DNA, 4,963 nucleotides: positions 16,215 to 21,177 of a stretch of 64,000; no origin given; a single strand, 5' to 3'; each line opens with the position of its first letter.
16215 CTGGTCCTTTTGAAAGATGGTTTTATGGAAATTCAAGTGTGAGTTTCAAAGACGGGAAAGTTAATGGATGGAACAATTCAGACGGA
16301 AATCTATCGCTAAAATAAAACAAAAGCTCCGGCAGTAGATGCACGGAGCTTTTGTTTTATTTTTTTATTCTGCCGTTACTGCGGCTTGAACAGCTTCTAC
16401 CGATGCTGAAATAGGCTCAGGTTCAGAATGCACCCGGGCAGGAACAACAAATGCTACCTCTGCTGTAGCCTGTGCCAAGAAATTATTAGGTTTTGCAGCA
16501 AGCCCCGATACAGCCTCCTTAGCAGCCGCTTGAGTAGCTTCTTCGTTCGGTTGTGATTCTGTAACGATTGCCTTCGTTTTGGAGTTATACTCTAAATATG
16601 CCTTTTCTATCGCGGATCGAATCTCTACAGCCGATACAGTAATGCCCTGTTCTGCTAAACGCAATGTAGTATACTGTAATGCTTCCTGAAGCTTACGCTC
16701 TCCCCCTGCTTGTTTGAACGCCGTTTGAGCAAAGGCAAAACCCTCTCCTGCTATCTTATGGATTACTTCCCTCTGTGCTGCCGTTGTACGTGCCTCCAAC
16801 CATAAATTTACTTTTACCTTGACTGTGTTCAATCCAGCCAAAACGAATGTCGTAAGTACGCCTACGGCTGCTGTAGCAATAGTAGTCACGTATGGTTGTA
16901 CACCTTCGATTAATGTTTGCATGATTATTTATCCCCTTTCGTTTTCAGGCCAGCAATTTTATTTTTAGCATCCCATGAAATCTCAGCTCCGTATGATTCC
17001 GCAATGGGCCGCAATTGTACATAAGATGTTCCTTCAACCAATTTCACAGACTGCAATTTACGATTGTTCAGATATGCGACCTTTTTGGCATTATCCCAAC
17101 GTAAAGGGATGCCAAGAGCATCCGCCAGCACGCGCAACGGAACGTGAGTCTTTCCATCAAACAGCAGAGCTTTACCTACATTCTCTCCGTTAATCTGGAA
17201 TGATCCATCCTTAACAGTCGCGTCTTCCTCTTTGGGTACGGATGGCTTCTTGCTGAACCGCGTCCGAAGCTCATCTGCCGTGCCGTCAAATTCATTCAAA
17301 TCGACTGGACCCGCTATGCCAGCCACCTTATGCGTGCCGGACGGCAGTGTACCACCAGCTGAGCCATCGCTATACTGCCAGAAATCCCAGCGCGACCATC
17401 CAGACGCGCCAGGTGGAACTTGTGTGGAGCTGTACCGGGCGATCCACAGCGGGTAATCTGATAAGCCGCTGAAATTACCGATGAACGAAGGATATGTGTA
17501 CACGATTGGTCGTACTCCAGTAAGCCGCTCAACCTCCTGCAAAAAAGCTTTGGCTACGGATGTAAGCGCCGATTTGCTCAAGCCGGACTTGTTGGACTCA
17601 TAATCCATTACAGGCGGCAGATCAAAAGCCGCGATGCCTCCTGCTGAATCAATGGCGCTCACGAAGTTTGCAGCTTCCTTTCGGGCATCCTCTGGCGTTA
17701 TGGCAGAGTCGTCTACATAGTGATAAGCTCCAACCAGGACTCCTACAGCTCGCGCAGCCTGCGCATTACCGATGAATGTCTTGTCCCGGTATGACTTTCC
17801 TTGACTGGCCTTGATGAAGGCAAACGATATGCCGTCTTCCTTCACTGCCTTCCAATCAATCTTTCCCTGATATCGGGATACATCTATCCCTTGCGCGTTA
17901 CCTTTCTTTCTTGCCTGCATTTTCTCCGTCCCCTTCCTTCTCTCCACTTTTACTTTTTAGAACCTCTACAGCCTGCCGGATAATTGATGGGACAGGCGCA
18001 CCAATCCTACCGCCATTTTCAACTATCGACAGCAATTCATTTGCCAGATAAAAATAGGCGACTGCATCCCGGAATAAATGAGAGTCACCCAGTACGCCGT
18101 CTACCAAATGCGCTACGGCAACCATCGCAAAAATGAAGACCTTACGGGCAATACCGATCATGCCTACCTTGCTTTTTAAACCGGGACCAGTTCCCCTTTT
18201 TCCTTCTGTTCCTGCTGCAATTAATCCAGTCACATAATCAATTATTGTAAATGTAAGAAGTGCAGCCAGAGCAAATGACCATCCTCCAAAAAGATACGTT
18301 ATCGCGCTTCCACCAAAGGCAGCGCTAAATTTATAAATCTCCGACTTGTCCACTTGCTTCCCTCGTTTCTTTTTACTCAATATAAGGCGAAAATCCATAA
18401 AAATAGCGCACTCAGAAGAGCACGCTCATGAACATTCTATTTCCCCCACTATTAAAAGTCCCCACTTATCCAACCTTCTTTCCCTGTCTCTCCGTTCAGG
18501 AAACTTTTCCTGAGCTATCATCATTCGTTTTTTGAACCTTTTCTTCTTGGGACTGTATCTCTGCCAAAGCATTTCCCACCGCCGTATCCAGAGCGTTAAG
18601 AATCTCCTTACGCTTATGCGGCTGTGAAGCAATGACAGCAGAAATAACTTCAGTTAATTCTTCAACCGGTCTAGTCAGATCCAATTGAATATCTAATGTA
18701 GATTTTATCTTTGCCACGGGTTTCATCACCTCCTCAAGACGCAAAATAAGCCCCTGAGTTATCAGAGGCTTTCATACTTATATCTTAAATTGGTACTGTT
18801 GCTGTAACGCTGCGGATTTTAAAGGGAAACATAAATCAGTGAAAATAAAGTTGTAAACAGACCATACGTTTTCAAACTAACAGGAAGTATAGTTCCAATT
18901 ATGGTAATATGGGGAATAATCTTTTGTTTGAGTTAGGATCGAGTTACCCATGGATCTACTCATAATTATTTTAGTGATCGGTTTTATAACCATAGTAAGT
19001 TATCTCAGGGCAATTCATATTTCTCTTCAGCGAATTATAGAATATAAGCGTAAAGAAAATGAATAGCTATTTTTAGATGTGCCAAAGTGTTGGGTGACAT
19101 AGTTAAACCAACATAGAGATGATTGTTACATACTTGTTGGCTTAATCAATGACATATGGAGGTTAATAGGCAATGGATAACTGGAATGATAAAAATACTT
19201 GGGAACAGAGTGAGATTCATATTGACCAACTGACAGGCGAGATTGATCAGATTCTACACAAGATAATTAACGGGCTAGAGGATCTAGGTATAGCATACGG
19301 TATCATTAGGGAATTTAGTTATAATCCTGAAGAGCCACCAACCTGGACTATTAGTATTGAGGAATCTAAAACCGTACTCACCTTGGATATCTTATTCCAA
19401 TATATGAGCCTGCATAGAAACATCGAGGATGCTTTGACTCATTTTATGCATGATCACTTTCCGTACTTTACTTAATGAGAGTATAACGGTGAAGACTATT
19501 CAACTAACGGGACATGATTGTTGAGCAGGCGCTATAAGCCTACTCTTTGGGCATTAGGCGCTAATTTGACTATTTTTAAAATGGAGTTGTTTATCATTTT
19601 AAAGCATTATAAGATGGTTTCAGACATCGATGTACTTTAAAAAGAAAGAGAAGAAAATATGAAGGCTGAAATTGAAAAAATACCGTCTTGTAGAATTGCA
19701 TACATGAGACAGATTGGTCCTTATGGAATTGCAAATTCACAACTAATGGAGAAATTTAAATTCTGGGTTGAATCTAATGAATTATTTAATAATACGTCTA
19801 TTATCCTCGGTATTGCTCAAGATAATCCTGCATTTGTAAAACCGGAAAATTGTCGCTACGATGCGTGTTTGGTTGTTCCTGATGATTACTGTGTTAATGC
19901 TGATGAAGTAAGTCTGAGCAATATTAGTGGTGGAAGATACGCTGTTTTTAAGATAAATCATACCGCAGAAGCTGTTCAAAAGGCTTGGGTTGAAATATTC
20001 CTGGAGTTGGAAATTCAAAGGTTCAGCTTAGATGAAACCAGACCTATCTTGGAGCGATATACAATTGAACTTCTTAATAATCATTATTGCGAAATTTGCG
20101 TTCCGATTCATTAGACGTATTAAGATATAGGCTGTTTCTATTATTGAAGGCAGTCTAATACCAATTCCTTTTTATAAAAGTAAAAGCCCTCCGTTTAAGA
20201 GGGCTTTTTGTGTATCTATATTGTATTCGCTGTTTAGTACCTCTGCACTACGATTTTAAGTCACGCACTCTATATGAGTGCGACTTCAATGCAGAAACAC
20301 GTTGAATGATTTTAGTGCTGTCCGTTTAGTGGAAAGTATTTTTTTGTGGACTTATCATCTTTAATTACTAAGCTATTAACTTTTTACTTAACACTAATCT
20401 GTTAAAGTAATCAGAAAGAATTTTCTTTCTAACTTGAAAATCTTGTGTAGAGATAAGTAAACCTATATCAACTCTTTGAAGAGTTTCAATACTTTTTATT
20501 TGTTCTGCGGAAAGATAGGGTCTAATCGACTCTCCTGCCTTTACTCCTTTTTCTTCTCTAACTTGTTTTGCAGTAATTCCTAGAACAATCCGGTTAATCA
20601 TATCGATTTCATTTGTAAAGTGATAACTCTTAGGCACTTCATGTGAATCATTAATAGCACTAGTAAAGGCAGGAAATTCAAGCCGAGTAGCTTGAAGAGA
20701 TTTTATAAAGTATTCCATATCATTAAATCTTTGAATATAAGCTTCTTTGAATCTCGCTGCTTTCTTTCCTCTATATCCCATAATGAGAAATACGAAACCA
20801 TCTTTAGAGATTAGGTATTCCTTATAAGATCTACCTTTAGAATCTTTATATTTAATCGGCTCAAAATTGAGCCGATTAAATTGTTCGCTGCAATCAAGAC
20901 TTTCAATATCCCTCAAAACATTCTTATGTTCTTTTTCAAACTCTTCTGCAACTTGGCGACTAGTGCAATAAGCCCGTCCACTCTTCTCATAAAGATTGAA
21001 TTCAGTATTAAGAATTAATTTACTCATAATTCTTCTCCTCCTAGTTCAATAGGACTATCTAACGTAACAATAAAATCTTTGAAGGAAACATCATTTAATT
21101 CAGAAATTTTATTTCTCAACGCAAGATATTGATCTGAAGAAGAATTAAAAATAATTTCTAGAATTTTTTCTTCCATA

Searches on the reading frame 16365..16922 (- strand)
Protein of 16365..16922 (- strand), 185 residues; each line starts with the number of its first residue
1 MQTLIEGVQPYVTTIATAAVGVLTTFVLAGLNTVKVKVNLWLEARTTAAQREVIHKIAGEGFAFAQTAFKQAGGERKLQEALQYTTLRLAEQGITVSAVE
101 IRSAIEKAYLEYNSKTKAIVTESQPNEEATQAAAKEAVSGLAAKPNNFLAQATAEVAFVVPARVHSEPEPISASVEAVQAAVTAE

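Call 19: search_protein_families(library=pfam, proteins=[window:16365-16922:-], max_evalue=0.01)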
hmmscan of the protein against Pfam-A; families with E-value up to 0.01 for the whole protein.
window:16365-16922:- (185 aa): 1 family
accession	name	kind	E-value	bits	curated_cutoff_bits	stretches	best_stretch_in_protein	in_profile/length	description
PF09682.15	Phage_holin_6_1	-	5.6e-08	33.5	24.9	1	22-111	8-98/101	Bacteriophage holin of superfamily 6 (Holin_LLH)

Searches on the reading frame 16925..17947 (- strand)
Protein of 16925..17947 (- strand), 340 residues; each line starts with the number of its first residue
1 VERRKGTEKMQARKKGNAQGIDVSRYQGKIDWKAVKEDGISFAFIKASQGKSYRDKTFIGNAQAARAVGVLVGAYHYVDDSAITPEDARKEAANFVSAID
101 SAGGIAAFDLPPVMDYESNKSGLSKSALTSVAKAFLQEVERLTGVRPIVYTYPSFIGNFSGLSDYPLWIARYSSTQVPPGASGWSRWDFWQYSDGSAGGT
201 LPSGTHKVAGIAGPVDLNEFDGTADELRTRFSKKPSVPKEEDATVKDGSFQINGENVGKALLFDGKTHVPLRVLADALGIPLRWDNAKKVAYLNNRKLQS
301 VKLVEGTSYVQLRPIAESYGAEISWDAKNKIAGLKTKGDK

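Call 19: search_protein_families(library=pfam, proteins=[window:16925-17947:-], max_evalue=0.01)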
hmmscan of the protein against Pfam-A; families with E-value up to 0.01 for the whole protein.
window:16925-17947:- (340 aa): 2 families
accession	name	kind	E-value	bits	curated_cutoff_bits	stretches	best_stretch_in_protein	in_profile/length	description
PF01183.26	Glyco_hydro_25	-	6.5e-48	163.9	27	1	21-194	1-173/180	Glycosyl hydrolases family 25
PF07833.16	Cu_amine_oxidN1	-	2.5e-12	47.1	24.2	2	252-294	2-47/108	Copper amine oxidase N-terminal domain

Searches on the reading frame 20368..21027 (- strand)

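Call 19: search_protein_families(library=pfam, proteins=[window:20368-21027:-], max_evalue=0.01)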
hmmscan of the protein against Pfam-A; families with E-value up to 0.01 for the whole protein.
window:20368-21027:- (219 aa): 1 family
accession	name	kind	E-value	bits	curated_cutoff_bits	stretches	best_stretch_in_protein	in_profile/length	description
PF09669.15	Phage_pRha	-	2.9e-32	111.5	29.9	1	21-105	1-90/91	Phage regulatory protein Rha (Phage_pRha)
